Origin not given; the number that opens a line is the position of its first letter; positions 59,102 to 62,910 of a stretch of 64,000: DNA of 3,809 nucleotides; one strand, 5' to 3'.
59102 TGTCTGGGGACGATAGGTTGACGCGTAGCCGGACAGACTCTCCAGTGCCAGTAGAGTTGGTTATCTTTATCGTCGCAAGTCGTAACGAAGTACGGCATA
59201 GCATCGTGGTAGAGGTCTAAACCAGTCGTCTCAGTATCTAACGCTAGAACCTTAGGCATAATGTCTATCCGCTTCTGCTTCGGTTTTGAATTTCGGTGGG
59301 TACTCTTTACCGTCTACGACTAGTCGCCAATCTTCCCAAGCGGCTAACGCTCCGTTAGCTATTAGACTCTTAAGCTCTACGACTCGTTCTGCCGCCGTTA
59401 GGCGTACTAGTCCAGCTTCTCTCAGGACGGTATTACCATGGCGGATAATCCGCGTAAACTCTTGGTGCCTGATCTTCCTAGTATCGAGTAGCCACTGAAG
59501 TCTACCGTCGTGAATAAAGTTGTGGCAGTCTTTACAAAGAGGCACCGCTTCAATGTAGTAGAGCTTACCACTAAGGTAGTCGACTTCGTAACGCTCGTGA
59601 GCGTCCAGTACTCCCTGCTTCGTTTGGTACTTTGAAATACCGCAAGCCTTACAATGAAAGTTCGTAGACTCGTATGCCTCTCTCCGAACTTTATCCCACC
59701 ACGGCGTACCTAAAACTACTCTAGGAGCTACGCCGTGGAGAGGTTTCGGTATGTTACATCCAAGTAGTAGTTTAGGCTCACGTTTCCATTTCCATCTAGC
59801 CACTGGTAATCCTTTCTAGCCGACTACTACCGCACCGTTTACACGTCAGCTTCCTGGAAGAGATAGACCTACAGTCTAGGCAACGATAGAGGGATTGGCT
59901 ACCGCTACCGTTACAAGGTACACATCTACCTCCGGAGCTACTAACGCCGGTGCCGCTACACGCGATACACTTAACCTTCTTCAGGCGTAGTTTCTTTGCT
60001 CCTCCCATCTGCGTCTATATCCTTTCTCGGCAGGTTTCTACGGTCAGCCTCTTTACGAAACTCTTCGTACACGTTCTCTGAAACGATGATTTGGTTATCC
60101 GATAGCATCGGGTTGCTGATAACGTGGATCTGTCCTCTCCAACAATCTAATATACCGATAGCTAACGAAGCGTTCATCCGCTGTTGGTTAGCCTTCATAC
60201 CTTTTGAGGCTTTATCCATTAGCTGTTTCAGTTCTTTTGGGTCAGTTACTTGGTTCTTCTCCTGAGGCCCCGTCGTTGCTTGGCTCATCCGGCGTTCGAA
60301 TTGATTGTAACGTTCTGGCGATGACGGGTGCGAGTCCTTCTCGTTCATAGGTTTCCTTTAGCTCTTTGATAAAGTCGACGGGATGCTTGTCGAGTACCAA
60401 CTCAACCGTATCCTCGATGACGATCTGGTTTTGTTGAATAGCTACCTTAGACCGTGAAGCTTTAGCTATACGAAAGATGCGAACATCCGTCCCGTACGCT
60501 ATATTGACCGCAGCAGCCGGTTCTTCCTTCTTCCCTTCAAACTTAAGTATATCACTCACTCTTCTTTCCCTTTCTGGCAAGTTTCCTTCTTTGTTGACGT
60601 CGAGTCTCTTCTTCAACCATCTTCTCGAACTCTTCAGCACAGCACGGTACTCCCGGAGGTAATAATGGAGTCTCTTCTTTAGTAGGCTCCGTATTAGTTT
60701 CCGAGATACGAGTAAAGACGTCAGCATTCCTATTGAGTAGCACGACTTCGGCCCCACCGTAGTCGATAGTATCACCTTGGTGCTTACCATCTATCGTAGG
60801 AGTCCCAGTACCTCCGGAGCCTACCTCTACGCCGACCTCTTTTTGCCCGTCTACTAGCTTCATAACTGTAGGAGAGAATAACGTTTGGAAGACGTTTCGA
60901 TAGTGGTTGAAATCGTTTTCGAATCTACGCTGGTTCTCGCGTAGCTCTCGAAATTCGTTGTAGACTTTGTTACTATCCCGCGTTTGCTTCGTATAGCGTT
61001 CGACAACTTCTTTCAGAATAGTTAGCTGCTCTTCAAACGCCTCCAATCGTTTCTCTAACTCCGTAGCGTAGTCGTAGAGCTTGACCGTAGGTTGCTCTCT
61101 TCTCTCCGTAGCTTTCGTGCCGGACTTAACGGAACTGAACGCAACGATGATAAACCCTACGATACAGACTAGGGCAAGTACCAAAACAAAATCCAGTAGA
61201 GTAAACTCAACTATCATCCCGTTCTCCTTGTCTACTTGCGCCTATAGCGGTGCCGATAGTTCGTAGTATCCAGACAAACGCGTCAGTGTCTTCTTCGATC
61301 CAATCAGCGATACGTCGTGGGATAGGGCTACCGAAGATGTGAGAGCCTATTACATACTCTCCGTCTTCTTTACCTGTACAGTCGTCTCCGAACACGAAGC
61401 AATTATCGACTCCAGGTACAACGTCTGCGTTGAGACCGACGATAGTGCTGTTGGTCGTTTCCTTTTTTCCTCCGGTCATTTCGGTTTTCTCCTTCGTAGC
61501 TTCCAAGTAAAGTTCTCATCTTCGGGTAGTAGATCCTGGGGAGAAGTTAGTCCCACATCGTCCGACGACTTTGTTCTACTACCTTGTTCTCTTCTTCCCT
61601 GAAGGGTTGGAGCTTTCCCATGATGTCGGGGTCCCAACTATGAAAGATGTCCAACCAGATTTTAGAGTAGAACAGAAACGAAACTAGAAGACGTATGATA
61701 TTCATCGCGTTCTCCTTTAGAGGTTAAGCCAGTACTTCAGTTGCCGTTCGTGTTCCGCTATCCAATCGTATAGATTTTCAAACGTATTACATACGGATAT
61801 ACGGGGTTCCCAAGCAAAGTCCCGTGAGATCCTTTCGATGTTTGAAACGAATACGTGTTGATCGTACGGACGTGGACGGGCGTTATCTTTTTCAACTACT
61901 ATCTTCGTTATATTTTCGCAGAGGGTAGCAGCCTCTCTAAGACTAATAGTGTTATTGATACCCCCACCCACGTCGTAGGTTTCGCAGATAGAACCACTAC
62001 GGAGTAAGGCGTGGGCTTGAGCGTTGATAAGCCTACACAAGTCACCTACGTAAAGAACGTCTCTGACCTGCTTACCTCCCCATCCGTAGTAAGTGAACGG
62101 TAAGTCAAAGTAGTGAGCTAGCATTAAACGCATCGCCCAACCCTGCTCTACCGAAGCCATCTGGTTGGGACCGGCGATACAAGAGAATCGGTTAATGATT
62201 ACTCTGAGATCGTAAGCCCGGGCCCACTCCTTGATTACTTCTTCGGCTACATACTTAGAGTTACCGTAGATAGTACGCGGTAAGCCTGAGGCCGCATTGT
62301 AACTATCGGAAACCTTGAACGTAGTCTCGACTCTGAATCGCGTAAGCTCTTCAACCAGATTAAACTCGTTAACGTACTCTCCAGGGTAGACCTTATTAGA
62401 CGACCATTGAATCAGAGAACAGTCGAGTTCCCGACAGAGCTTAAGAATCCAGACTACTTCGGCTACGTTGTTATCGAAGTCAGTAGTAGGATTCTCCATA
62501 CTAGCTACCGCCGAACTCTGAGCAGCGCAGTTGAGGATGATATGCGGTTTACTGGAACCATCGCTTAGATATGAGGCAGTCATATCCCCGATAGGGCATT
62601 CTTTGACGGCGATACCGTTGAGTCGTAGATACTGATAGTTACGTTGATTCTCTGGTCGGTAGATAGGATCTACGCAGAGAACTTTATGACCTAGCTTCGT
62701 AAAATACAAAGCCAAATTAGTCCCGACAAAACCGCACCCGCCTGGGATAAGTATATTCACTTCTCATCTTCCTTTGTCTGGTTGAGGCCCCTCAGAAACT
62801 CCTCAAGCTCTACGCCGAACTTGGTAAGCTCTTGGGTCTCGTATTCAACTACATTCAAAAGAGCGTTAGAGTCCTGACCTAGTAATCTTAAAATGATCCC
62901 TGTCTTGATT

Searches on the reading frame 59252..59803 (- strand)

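Call 93: search_protein_families(library=pfam, max_evalue=0.001, proteins=[window:59252-59803:-])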
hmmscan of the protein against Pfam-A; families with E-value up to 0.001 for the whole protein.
window:59252-59803:- (183 aa): 0 families

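Call 94: search_protein_families(library=ncbifam, max_evalue=0.001, proteins=[window:59252-59803:-])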
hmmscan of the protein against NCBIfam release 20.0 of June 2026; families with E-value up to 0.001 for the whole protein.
window:59252-59803:- (183 aa): 0 families

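Call 95: search_protein_families(library=phrogs, max_evalue=0.001, proteins=[window:59252-59803:-])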
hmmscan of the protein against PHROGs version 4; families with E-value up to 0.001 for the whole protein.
window:59252-59803:- (183 aa): 4 families
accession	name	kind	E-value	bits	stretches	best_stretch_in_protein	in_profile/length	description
phrog_5200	-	DNA, RNA and nucleotide metabolism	1.6e-22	81.1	1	13-142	5-118/154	HNH endonuclease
phrog_119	-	DNA, RNA and nucleotide metabolism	1.4e-06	28.4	1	35-117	190-279/443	HNH endonuclease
phrog_8048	-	DNA, RNA and nucleotide metabolism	0.00019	21.7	1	34-101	162-229/273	HNH endonuclease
phrog_144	-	DNA, RNA and nucleotide metabolism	0.00048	20.8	1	35-105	71-140/175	HNH endonuclease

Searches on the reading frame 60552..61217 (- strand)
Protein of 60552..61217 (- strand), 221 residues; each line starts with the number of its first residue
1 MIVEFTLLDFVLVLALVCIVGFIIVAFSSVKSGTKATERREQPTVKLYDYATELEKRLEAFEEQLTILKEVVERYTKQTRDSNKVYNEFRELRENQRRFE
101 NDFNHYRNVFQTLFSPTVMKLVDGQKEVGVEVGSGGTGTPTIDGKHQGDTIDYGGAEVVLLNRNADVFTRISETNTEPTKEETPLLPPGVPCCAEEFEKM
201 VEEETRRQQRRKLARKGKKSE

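Call 93: search_protein_families(library=pfam, max_evalue=0.001, proteins=[window:60552-61217:-])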
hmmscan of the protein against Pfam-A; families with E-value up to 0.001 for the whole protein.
window:60552-61217:- (221 aa): 0 families

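Call 94: search_protein_families(library=ncbifam, max_evalue=0.001, proteins=[window:60552-61217:-])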
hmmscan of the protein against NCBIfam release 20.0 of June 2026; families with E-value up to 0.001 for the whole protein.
window:60552-61217:- (221 aa): 1 family
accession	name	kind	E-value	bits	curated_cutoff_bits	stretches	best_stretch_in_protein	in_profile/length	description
NF010212.0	PRK13676.1-5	equivalog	0.00039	20.8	177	1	45-94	3-50/114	YlbF/YmcA family competence regulator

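Call 95: search_protein_families(library=phrogs, max_evalue=0.001, proteins=[window:60552-61217:-])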
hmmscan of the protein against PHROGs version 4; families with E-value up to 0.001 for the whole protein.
window:60552-61217:- (221 aa): 0 families

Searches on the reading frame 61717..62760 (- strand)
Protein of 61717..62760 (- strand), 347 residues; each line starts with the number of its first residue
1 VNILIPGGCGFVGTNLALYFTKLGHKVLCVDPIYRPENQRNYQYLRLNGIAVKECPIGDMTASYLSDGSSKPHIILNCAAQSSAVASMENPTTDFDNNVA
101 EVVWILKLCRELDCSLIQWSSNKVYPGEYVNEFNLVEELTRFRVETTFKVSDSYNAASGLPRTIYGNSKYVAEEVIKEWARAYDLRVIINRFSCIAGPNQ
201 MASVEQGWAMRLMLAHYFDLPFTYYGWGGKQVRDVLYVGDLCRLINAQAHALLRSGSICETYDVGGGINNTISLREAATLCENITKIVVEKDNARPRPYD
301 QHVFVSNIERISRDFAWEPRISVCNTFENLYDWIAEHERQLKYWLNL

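Call 93: search_protein_families(library=pfam, max_evalue=0.001, proteins=[window:61717-62760:-])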
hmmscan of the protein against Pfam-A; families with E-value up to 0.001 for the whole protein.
window:61717-62760:- (347 aa): 4 families
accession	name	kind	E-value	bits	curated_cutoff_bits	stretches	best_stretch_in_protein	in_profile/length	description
PF01370.27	Epimerase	-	2.1e-27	96.5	20.9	1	3-246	1-222/240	NAD dependent epimerase/dehydratase family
PF16363.11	GDP_Man_Dehyd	-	2.7e-22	80.1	27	1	4-326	1-328/332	GDP-mannose 4,6 dehydratase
PF04321.23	RmlD_sub_bind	-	8e-11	42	27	1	1-195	1-151/287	RmlD substrate binding domain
PF07993.18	NAD_binding_4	-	1.4e-10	41.2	20.1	1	72-212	89-219/258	Male sterility protein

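Call 94: search_protein_families(library=ncbifam, max_evalue=0.001, proteins=[window:61717-62760:-])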
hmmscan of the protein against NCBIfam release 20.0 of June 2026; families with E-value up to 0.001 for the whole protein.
window:61717-62760:- (347 aa): 13 families
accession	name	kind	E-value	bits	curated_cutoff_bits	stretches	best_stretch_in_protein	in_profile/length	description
TIGR01181.1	dTDP_gluc_dehyt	equivalog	2e-25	89.6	365.1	1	2-340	1-317/321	dTDP-glucose 4,6-dehydratase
TIGR01179.1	galE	equivalog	1.1e-20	73.7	262.3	2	2-201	1-182/332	UDP-glucose 4-epimerase GalE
NF007490.0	PRK10084.1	subfamily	1.6e-14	53.7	649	1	1-333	1-333/361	dTDP-glucose 4,6-dehydratase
NF007582.0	PRK10217.1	equivalog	7.2e-14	51.6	698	1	2-306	3-292/355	dTDP-glucose 4,6-dehydratase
TIGR02197.1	heptose_epim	equivalog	2.6e-13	49.8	274.6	1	3-270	1-247/316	ADP-glyceromanno-heptose 6-epimerase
TIGR02622.1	CDP_4_6_dhtase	equivalog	1.2e-10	41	278.45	1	2-127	6-135/352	CDP-glucose 4,6-dehydratase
TIGR01746.1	Thioester-redct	subfamily_domain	3.9e-09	36.2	213.35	1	96-283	110-279/371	thioester reductase domain-containing protein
TIGR04180.1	EDH_00030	hypoth_equivalog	6e-07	28.8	475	0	162-320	142-295/297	NAD-dependent 4,6-dehydratase LegB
NF007956.0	PRK10675.1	subfamily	1.5e-06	27.6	394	1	1-333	1-328/338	UDP-glucose 4-epimerase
TIGR03466.1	HpnA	hypoth_equivalog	5.9e-05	22.1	367.65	1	2-199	2-174/327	hopanoid-associated sugar epimerase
TIGR01214.1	rmlD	equivalog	6.7e-05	22.1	224.05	1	3-181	2-140/285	dTDP-4-dehydrorhamnose reductase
NF042422.1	oxyalk_red_OleD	equivalog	0.00018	21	580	0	1-117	1-105/329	2-alkyl-3-oxoalkanoate reductase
TIGR03029.1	EpsG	equivalog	0.00086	18.5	313.8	0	8-46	116-155/274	chain length determinant protein tyrosine kinase EpsG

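Call 95: search_protein_families(library=phrogs, max_evalue=0.001, proteins=[window:61717-62760:-])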
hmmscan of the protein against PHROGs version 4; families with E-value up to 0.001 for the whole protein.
window:61717-62760:- (347 aa): 1 family
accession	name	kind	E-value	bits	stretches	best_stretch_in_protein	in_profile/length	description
phrog_540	-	DNA, RNA and nucleotide metabolism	7e-31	108.3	1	1-340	293-600/715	nucleotide-sugar epimerase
